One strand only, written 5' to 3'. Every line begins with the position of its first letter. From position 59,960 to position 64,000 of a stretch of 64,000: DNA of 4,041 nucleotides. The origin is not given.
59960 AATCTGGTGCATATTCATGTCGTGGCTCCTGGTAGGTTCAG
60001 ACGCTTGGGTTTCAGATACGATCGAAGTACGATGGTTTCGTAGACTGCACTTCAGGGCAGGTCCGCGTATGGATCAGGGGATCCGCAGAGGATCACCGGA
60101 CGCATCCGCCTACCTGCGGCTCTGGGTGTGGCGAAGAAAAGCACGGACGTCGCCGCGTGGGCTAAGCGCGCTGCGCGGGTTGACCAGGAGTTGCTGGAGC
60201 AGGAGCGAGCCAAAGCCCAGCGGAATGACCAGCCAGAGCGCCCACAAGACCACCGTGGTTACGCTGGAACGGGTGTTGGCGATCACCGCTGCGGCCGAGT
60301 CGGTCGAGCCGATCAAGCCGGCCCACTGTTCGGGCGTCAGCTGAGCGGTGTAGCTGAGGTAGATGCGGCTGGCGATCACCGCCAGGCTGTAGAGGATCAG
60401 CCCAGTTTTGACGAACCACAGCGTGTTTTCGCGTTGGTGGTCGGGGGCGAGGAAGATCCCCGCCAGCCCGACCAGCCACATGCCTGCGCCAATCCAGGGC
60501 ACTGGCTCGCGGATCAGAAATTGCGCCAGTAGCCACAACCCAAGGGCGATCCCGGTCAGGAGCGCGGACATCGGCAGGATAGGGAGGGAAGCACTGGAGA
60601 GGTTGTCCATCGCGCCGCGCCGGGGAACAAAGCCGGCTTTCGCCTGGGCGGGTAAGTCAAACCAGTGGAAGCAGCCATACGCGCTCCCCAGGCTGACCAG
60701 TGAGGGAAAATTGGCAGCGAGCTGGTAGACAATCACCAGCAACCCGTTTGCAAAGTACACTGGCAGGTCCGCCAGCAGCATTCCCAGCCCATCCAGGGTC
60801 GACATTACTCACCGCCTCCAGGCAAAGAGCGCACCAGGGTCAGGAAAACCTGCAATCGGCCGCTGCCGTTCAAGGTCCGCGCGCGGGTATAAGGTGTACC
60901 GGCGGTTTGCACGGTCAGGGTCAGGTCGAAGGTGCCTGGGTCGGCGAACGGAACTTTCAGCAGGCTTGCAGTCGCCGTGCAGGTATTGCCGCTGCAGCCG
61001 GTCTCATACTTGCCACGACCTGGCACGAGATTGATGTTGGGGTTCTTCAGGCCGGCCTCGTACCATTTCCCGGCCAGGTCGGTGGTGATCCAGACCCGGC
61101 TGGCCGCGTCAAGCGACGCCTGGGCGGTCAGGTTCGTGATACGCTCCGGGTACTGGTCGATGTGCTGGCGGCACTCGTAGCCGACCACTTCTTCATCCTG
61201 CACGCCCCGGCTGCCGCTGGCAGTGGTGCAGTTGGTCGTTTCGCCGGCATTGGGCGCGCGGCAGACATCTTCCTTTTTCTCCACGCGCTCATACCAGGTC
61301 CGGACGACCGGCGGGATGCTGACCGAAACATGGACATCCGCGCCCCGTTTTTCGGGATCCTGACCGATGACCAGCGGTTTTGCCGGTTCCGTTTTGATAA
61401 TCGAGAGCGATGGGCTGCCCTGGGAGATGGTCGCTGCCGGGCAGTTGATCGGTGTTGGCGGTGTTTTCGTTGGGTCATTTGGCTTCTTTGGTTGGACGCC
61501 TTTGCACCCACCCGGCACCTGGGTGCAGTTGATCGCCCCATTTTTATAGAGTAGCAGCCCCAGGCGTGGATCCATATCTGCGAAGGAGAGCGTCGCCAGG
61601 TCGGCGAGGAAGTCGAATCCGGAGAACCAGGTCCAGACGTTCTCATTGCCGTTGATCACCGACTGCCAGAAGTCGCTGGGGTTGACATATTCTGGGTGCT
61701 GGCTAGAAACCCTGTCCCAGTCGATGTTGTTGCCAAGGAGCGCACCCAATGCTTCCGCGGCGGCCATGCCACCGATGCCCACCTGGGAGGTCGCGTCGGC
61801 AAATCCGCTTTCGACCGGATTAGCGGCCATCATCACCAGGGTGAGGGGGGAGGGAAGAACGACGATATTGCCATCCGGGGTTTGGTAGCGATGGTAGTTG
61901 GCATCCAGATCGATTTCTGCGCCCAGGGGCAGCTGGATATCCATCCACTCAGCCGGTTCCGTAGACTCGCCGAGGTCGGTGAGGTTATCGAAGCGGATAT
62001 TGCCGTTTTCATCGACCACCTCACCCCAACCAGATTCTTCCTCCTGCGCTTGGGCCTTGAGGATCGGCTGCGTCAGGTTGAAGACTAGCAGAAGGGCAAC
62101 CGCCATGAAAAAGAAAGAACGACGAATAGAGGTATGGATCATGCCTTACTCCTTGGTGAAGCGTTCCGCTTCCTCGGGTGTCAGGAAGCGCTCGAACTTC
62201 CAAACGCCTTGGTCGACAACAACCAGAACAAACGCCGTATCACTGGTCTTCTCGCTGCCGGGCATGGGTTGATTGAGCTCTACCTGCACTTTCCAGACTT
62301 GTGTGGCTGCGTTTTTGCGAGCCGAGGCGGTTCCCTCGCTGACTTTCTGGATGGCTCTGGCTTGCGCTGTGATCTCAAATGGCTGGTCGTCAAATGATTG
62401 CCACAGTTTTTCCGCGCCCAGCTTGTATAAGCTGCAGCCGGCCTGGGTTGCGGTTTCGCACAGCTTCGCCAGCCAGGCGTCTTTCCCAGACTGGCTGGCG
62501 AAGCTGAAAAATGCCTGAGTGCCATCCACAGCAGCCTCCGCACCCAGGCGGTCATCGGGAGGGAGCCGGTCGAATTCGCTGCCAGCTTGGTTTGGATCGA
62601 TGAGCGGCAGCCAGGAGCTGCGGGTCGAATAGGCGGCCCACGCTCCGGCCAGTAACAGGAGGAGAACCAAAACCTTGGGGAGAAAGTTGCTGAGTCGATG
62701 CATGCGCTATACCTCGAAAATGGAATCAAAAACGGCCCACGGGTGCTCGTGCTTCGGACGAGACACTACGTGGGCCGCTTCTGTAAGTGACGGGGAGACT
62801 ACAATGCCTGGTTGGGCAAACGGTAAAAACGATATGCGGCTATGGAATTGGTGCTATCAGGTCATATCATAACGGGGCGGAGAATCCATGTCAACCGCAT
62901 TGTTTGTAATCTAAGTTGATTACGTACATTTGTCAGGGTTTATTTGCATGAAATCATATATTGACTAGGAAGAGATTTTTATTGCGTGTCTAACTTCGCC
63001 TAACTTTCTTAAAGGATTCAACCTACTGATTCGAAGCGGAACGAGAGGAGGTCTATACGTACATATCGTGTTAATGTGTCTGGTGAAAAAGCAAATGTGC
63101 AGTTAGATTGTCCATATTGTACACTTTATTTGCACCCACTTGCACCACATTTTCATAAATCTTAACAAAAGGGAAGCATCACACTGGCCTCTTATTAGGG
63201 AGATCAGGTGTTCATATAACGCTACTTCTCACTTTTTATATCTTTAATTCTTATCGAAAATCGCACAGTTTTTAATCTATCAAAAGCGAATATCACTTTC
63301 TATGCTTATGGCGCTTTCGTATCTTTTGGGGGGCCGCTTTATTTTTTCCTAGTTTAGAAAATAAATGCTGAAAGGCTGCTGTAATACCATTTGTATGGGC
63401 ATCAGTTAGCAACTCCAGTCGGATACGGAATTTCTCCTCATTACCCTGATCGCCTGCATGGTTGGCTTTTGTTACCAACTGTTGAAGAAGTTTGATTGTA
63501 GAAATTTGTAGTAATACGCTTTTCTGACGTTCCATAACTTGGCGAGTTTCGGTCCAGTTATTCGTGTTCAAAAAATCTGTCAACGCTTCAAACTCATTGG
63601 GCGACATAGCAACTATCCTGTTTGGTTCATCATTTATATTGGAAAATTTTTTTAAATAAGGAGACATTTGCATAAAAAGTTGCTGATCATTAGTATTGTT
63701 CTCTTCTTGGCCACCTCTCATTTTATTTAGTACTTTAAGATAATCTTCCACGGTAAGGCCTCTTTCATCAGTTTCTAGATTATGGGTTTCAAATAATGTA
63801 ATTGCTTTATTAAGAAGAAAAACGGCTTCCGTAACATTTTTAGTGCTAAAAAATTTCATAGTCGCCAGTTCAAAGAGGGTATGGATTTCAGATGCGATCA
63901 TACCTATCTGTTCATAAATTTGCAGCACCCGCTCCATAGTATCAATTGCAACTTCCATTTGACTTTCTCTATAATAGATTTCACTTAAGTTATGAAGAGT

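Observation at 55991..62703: Second giant FtsK/HerA-like ATPase plus four membrane or secreted proteins fused onto the front of the Tad operon: candidate hybrid translocation apparatus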

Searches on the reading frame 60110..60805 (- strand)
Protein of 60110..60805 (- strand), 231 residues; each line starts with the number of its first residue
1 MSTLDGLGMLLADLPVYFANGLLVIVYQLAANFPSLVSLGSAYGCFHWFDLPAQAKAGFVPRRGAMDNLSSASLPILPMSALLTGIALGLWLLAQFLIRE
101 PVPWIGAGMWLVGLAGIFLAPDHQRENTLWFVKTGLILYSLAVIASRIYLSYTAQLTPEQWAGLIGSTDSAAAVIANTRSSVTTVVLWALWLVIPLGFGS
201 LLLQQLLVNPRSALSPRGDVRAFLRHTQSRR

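Call 5: search_protein_families(library=pfam, proteins=[window:60110-60805:-], max_evalue=0.01)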
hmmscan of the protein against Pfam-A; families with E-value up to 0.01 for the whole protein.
window:60110-60805:- (231 aa): 0 families

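Call 6: search_protein_families(library=ncbifam, proteins=[window:60110-60805:-], max_evalue=0.01)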
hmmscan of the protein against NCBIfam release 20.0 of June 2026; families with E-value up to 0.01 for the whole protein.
window:60110-60805:- (231 aa): 0 families

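Call 35: search_solved_structures(query=A4, max_evalue=5)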
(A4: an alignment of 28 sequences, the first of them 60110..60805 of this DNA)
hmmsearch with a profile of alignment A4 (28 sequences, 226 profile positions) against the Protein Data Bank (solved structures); distinct sequences matched with E-value up to 5: 0.

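Call 36: search_protein_families(library=padloc, proteins=[window:60110-60805:-], max_evalue=0.01)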
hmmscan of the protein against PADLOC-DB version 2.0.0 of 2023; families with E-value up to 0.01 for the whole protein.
window:60110-60805:- (231 aa): 0 families

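Call 37: search_protein_families(library=phrogs, proteins=[window:60110-60805:-], max_evalue=0.01)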
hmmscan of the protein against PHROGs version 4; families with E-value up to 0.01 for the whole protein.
window:60110-60805:- (231 aa): 0 families

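Call 79: find_homologous_proteins(query=A4, max_evalue=0.001)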
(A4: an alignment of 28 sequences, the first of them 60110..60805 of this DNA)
Query A4 (28 sequences) (231 aa, profile of the alignment): 254 proteins with E <= 0.001 among 8000 candidates; the best 120 are listed.
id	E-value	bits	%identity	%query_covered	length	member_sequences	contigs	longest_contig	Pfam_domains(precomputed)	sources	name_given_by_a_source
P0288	1.3e-102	360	52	100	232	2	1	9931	-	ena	-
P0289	1.4e-101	357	52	100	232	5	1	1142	-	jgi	-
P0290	1.8e-101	356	50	100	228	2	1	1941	-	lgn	-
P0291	3.1e-101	356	51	100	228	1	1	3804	-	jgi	jgi:hypothetical protein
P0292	4.9e-101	355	50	100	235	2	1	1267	-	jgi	jgi:hypothetical protein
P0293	5.7e-101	355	50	100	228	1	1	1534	-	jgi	jgi:hypothetical protein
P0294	6.8e-101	354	52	100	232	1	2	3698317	-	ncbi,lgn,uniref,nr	ncbi:hypothetical protein BECAL_01138 [Bellilinea caldifistulae]|uniref:Uncharacterized protein n=1 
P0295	1.9e-100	353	52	100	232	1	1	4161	-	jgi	-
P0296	2.0e-100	353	50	100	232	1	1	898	-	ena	-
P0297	2.2e-100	353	52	100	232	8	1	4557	-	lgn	-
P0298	2.4e-100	353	52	100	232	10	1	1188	-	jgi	jgi:hypothetical protein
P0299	2.5e-100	353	50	100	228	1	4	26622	-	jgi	jgi:hypothetical protein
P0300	2.7e-100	352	46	97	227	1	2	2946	-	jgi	-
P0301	2.8e-100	352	50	100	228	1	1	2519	-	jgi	jgi:hypothetical protein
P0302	3.4e-100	352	52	100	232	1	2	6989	-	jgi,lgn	jgi:hypothetical protein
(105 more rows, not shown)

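Call 91: predict_structure(alignment_id=A6)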
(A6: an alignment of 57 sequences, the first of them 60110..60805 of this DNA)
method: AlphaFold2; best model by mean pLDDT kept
length: 231 residues; sequences in the alignment: 57
mean_pLDDT: 82.5   pTM: 0.73
mean pLDDT of the five models: 82.5, 79.1, 79.1, 76.5, 74.4
residues with pLDDT >= 90: 107; 70-90: 67; 50-70: 56; < 50: 1
segments of 3 or more residues with pLDDT < 50: none
pLDDT, mean of each block of 10 residues (from residue 1): 87 93 93 94 95 80 56 66 95 86 92 94 90 95 91 81 66 65 84 92 81 59 64 46
secondary structure, 60 per line:
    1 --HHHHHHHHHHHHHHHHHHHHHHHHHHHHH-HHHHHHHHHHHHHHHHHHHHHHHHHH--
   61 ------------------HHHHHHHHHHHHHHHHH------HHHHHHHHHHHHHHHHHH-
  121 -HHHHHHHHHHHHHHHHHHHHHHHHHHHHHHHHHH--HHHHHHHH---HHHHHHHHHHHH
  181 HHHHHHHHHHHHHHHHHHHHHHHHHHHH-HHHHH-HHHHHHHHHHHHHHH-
elements in order: H3-31 H33-58 H79-95 H102-119 H122-155 H158-165 H169-208 H210-214 H216-230

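Call 93: fold_search(model_id=the predicted structure, library=pdb)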
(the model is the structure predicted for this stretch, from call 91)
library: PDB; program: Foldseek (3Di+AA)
matches with E <= 10: 235; with E <= 0.001: 0
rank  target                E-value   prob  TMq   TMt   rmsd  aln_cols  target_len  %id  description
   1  2d4c_B                3.5e-01  0.11  0.15  0.15  24.0       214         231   12  Crystal structure of the endophilin BAR domain mutant (released 2006-07-11)
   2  5msk_G                3.8e-01  0.47  0.27  0.29  26.2       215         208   13  Mouse PA28beta (released 2017-09-13)
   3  5msk_E                4.0e-01  0.44  0.27  0.30  26.3       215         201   14  Mouse PA28beta (released 2017-09-13)
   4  2d4c_C                4.0e-01  0.11  0.17  0.17  23.5       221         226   10  Crystal structure of the endophilin BAR domain mutant (released 2006-07-11)
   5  5msk_A                5.2e-01  0.38  0.27  0.29  26.2       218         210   14  Mouse PA28beta (released 2017-09-13)
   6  2d4c_D                5.8e-01  0.07  0.14  0.15  23.5       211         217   12  Crystal structure of the endophilin BAR domain mutant (released 2006-07-11)
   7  2d4c_A                6.4e-01  0.08  0.15  0.15  24.0       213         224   11  Crystal structure of the endophilin BAR domain mutant (released 2006-07-11)
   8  1qu7_B                6.8e-01  0.09  0.15  0.15  45.0       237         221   10  FOUR HELICAL-BUNDLE STRUCTURE OF THE CYTOPLASMIC DOMAIN OF A SERINE CHEMOTAXIS RECEPTOR (released 2000-07-12)
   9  7udn_B                7.9e-01  0.30  0.28  0.24  21.7       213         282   10  Crystal structure of designed helical repeat protein RPB_PLP1_R6 in alternative conformation 2 (released 2023-03-22)
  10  2bl2_A                8.3e-01  0.08  0.14  0.19  18.7       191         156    9  The membrane rotor of the V-type ATPase from Enterococcus hirae (released 2005-04-05)
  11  6n4n_C                1.1e+00  0.12  0.21  0.25  16.7       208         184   12  Crystal structure of the designed protein DNCR2/danoprevir/NS3a complex (released 2019-09-11)
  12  7udm_A                1.2e+00  0.13  0.21  0.18  22.2       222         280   11  Crystal structure of designed helical repeat protein RPB_PLP1_R6 in alternative conformation 1 (with peptide) (released 2023-03-22)
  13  2q12                  1.3e+00  0.11  0.22  0.22  26.5       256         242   10  Crystal Structure of BAR domain of APPL1 (released 2007-08-14)
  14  3sog                  1.3e+00  0.10  0.16  0.18  20.9       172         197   12  Crystal structure of the BAR domain of human Amphiphysin, isoform 1 (released 2011-07-13)
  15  4h8s_D                1.3e+00  0.08  0.18  0.12  23.0       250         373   10  Crystal structure of human APPL2BARPH domain (released 2012-10-17)
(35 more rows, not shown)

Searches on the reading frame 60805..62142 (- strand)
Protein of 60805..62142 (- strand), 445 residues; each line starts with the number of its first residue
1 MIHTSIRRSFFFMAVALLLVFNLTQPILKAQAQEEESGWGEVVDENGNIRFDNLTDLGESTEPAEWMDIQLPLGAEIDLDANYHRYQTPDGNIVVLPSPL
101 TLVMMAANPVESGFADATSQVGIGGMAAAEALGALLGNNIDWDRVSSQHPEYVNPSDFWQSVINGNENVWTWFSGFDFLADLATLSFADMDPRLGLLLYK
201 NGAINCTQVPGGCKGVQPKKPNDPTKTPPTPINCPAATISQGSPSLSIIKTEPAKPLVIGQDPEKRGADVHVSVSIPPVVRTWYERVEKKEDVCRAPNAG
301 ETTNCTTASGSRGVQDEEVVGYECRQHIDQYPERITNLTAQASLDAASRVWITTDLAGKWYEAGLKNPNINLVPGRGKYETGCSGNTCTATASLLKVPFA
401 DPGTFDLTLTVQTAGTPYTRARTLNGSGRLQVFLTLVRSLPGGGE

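Call 5: search_protein_families(library=pfam, proteins=[window:60805-62142:-], max_evalue=0.01)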
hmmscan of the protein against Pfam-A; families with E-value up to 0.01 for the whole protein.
window:60805-62142:- (445 aa): 0 families

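Call 6: search_protein_families(library=ncbifam, proteins=[window:60805-62142:-], max_evalue=0.01)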
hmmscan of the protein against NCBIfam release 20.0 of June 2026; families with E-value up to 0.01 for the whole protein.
window:60805-62142:- (445 aa): 0 families

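Call 29: search_solved_structures(query=A3, max_evalue=5)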
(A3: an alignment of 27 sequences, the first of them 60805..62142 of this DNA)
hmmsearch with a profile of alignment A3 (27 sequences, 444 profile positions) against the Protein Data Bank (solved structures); distinct sequences matched with E-value up to 5: 2.
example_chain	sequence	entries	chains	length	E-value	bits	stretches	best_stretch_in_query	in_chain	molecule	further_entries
3u1a_A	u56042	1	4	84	1.8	10.4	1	303-352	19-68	smooth muscle tropomyosin alpha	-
6efk_A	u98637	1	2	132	2.1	10.2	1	269-344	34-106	E3 ubiquitin-protein ligase CHIP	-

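Call 36: search_protein_families(library=padloc, proteins=[window:60805-62142:-], max_evalue=0.01)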
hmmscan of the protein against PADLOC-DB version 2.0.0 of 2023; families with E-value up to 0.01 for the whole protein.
window:60805-62142:- (445 aa): 0 families

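Call 37: search_protein_families(library=phrogs, proteins=[window:60805-62142:-], max_evalue=0.01)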
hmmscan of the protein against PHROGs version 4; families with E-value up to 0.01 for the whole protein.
window:60805-62142:- (445 aa): 0 families

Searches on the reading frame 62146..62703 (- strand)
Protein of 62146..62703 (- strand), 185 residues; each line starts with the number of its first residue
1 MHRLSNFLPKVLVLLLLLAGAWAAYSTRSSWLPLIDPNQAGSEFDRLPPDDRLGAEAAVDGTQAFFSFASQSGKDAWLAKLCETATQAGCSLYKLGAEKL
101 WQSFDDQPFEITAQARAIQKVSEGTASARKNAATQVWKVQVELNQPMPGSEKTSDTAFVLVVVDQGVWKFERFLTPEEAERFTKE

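Call 5: search_protein_families(library=pfam, proteins=[window:62146-62703:-], max_evalue=0.01)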
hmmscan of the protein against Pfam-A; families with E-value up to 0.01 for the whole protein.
window:62146-62703:- (185 aa): 0 families

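Call 6: search_protein_families(library=ncbifam, proteins=[window:62146-62703:-], max_evalue=0.01)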
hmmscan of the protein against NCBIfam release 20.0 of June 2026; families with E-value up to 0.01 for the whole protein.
window:62146-62703:- (185 aa): 0 families

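Call 36: search_protein_families(library=padloc, proteins=[window:62146-62703:-], max_evalue=0.01)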
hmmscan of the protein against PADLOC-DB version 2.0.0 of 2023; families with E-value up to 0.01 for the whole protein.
window:62146-62703:- (185 aa): 0 families

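Call 37: search_protein_families(library=phrogs, proteins=[window:62146-62703:-], max_evalue=0.01)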
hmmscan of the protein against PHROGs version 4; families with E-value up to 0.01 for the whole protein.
window:62146-62703:- (185 aa): 0 families

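Call 61: find_homologous_proteins(query=window:62146-62703:-, max_evalue=0.001)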
Query window:62146-62703:- (185 aa): 18 proteins with E <= 0.001 among 471 candidates.
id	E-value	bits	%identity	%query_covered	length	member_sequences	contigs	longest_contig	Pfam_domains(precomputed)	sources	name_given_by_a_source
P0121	7.8e-118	409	100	100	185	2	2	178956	-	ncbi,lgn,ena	-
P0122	4.2e-105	367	89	100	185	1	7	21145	-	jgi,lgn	-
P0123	2.0e-104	365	88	100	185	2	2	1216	-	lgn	-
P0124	2.1e-103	362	88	100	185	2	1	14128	-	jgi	-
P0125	4.8e-100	351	86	100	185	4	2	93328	-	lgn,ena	-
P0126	1.3e-92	327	79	100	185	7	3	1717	-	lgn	-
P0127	3.7e-91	322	79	100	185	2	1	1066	-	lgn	-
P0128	1.9e-86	306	75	100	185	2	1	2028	-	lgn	-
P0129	4.9e-76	273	66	100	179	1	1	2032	-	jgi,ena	-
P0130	5.3e-67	243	64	100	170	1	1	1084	-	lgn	-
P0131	1.7e-60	222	83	65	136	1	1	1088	-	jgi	-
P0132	2.3e-58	215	57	86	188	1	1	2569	-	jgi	jgi:hypothetical protein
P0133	2.9e-56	208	54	88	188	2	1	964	-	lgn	-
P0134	3.4e-56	208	53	88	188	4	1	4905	-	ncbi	-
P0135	4.6e-54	201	50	100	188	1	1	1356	-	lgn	-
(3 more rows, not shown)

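Call 62: find_encoding_contigs(protein=P0121, flank=10000, max_places=3)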
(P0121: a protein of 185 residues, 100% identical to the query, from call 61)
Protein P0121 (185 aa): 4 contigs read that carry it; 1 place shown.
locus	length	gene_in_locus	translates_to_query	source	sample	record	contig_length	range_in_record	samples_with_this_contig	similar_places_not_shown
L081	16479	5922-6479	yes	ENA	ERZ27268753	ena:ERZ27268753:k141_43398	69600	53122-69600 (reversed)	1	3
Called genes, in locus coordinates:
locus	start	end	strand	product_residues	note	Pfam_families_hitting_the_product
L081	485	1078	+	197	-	-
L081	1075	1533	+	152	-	-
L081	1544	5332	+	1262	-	PF12770:CHAT, PF13401:AAA_22 (weak), PF13424:TPR_12, PF13424:TPR_12, PF17874:TPR_MalT, PF28559:TPR_SusR (weak), PF13424:TPR_12, PF13424:TPR_12, +11 more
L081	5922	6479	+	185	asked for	-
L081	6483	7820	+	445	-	-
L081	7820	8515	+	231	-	-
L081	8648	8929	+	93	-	-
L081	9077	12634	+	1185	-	-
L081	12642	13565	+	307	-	PF08666:SAF (weak), PF16976:RcpC (weak)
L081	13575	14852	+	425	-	PF10609:ParA (faint), PF13614:AAA_31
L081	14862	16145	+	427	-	PF00437:T2SSE, PF27713:UCP018868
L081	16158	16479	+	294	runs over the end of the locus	-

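Call 64: search_solved_structures(query=A5, max_evalue=10)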
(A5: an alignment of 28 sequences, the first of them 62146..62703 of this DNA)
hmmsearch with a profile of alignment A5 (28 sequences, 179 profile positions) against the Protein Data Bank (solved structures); distinct sequences matched with E-value up to 10: 5.
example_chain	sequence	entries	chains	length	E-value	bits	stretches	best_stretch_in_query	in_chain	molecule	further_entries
5xec_C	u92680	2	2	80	0.19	14.6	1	80-129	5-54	Cytochrome c-552,Cytochrome c-551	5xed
8esq_Z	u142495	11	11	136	0.24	14.3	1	44-73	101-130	60S ribosomal protein L27-A | Large ribosomal subunit protein eL27A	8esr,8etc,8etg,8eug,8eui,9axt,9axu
2o3o_A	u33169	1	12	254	0.88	12.5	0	97-152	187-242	YycI protein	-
9om3_B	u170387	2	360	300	1.2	12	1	4-67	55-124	C3-A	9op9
5cyz_C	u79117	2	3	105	1.5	11.7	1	122-174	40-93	Monopolin complex subunit MAM1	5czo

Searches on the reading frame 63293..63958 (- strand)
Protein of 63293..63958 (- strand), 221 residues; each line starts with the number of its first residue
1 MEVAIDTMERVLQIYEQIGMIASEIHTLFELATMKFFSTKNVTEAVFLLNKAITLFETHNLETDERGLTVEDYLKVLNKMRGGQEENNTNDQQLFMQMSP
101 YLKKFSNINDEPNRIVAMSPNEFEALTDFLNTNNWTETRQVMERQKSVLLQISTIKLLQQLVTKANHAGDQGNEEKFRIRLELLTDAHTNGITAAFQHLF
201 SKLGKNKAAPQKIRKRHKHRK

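Call 7: search_protein_families(library=pfam, proteins=[window:63293-63958:-], max_evalue=0.01)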
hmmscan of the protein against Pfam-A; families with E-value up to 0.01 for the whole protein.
window:63293-63958:- (221 aa): 1 family
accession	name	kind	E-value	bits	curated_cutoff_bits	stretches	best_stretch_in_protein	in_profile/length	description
PF10345.15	Cohesin_load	-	0.0017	17.3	25.8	1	3-62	38-95/585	Cohesin loading factor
